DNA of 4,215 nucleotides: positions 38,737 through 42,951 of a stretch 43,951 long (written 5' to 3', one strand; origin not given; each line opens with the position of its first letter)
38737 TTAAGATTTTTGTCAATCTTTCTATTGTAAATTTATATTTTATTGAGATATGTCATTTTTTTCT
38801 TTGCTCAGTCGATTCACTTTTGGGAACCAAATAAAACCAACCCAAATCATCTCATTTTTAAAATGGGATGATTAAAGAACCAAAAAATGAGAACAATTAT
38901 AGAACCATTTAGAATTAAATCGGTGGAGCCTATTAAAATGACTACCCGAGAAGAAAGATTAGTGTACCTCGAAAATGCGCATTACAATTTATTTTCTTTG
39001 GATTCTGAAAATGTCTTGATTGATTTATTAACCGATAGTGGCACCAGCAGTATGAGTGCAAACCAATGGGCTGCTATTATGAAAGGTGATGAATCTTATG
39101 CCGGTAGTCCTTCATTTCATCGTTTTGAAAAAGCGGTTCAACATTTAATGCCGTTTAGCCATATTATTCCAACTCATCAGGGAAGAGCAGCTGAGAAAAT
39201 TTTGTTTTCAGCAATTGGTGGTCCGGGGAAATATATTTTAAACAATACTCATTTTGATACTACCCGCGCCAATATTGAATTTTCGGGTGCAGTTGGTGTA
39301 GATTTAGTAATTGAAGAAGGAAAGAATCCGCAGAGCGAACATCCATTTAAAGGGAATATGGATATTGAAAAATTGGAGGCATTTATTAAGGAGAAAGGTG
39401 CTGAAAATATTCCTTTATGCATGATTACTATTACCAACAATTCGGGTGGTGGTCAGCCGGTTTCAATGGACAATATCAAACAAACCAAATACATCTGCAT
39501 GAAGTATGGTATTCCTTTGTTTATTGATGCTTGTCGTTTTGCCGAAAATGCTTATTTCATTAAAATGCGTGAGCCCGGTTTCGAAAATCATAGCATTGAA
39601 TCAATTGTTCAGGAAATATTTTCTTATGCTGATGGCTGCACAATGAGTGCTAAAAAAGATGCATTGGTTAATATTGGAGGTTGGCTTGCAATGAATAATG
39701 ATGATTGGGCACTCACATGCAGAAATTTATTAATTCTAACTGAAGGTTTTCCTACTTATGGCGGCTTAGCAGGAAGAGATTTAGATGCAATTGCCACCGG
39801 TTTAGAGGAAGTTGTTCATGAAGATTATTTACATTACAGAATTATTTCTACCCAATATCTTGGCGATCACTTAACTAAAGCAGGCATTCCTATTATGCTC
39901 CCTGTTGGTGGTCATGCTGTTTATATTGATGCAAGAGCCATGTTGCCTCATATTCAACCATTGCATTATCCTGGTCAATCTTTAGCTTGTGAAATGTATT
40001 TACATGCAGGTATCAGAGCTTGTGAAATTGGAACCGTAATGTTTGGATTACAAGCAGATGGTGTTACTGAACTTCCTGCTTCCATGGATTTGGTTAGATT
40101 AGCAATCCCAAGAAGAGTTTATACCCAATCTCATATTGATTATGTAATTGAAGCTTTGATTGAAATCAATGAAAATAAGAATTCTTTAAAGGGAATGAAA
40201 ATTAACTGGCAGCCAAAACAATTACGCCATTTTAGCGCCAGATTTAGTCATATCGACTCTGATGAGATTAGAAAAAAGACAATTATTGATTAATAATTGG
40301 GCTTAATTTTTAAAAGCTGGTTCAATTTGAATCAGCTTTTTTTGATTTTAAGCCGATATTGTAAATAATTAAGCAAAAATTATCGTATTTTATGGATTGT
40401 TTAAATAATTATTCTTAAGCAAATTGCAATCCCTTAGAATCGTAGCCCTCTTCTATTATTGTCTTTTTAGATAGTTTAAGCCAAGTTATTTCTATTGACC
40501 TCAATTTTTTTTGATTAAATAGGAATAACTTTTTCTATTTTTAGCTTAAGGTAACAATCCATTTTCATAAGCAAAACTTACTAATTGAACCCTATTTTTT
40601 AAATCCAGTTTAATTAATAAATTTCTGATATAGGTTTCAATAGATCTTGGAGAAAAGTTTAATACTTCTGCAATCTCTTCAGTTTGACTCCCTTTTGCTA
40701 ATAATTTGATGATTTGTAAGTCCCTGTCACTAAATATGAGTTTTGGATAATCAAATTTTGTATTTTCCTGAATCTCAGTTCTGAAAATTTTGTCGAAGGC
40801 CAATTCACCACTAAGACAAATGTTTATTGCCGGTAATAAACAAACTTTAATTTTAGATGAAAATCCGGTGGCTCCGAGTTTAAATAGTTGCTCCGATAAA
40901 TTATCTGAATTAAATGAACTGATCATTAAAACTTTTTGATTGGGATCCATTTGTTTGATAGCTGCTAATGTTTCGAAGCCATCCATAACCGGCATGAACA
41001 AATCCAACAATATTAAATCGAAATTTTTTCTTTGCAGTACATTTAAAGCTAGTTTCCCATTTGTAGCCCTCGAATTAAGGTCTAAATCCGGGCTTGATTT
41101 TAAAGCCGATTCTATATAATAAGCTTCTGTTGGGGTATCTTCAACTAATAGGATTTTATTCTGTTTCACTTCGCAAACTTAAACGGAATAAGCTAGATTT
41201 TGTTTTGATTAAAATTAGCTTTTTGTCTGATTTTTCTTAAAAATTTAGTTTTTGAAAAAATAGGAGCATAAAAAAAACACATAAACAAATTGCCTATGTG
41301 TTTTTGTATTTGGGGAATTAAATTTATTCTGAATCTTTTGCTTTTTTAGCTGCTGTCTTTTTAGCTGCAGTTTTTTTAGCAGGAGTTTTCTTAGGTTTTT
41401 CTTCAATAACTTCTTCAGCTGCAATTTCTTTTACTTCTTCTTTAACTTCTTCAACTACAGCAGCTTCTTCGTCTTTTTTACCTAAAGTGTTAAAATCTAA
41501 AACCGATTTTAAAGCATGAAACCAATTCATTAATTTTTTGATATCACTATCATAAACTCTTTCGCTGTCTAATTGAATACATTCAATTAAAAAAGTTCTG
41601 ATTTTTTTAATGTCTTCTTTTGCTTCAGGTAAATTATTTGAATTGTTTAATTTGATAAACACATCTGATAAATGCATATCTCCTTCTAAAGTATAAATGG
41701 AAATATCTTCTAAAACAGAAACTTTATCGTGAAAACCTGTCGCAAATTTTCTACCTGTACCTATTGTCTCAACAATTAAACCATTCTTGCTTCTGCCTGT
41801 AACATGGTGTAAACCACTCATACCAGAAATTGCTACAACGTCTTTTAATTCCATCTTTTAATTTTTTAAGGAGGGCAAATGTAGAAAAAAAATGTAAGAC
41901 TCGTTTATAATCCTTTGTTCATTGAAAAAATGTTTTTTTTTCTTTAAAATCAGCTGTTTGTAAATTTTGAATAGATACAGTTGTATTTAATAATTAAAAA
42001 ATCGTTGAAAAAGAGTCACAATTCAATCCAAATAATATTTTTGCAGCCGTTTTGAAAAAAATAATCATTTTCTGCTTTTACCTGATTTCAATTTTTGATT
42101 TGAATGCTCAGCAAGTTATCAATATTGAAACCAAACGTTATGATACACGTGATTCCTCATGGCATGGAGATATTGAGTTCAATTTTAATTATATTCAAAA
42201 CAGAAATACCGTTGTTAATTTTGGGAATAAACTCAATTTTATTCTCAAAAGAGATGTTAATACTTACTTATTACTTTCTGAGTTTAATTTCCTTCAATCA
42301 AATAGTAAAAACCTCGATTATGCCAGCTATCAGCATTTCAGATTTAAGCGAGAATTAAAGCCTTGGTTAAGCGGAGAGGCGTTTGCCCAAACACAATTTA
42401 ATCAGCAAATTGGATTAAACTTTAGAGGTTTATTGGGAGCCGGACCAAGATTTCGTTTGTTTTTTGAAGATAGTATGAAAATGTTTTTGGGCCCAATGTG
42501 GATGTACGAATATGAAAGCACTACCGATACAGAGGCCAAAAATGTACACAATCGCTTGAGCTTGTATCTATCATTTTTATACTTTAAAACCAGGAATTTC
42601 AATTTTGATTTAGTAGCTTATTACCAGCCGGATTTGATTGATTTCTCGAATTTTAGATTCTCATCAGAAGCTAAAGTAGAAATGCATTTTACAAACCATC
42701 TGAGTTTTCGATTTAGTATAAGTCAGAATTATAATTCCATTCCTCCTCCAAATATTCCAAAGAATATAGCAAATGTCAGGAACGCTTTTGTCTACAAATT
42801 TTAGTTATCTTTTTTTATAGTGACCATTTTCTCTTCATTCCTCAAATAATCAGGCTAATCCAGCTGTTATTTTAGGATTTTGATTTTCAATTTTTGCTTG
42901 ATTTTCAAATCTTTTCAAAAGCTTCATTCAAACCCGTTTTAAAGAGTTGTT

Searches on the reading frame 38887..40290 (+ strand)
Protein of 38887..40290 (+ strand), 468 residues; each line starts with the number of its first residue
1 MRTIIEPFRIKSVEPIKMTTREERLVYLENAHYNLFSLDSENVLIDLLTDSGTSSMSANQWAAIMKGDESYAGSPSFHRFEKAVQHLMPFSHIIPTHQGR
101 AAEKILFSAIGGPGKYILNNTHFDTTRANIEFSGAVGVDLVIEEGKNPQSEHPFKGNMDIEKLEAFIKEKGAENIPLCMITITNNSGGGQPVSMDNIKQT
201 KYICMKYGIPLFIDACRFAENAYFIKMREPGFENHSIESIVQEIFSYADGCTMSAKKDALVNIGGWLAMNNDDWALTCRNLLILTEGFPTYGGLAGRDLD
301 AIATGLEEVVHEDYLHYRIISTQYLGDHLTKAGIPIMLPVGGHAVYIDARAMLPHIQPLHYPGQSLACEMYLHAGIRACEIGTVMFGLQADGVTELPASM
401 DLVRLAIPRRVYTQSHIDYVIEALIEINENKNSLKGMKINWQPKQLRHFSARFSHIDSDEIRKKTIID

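Call 9: search_protein_families(library=pfam, proteins=[window:38887-40290:+], max_evalue=0.00001)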
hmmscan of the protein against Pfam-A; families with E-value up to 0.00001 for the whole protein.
window:38887-40290:+ (468 aa): 1 family
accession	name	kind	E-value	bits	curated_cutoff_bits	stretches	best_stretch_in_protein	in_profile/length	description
PF01212.27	Beta_elim_lyase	-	9.4e-82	275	27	1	46-422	1-287/288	Beta-eliminating lyase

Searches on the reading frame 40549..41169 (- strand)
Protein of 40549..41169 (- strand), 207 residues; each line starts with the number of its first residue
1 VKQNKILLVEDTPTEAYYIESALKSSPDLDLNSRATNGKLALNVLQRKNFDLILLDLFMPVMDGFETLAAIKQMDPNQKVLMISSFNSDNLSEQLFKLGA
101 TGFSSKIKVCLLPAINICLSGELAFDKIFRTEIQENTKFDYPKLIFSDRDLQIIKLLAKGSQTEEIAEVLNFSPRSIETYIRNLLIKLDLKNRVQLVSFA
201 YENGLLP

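Call 9: search_protein_families(library=pfam, proteins=[window:40549-41169:-], max_evalue=0.00001)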
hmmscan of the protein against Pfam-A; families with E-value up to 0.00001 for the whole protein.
window:40549-41169:- (207 aa): 2 families
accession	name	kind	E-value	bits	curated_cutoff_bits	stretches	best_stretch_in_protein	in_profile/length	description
PF00072.30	Response_reg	-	3.5e-19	69.4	30.2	1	6-106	1-99/111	Response regulator receiver domain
PF00196.25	GerE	-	7.2e-15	54.8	23.5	1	146-200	3-57/57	Bacterial regulatory proteins, luxR family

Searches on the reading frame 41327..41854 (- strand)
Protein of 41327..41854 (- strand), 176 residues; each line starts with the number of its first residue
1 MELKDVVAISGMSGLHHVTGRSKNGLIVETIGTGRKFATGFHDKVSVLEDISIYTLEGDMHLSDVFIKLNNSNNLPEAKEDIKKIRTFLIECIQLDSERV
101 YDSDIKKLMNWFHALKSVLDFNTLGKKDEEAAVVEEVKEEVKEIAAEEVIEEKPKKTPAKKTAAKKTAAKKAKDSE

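Call 9: search_protein_families(library=pfam, proteins=[window:41327-41854:-], max_evalue=0.00001)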
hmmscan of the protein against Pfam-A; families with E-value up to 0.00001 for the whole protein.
window:41327-41854:- (176 aa): 2 families
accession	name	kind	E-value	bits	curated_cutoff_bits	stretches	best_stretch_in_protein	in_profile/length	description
PF18347.7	DUF5606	-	1.1e-13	51.6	25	1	3-48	1-46/46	Domain of unknown function (DUF5606)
PF21186.2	DUF6852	-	8.7e-13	49.2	27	1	51-115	1-71/71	Domain of unknown function (DUF6852)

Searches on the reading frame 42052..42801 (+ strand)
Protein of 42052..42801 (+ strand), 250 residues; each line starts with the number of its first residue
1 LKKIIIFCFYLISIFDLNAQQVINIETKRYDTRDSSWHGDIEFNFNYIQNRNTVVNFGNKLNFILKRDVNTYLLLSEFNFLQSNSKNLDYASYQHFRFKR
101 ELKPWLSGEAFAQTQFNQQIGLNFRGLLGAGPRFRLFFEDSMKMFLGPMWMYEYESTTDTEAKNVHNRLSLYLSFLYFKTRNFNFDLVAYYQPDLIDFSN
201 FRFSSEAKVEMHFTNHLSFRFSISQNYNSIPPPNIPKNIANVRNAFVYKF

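Call 9: search_protein_families(library=pfam, proteins=[window:42052-42801:+], max_evalue=0.00001)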
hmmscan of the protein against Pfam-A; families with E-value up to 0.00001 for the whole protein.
window:42052-42801:+ (250 aa): 1 family
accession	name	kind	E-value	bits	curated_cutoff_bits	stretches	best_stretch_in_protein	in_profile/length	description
PF04338.18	DUF481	-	9.9e-13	49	21.1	1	81-250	41-210/210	Protein of unknown function, DUF481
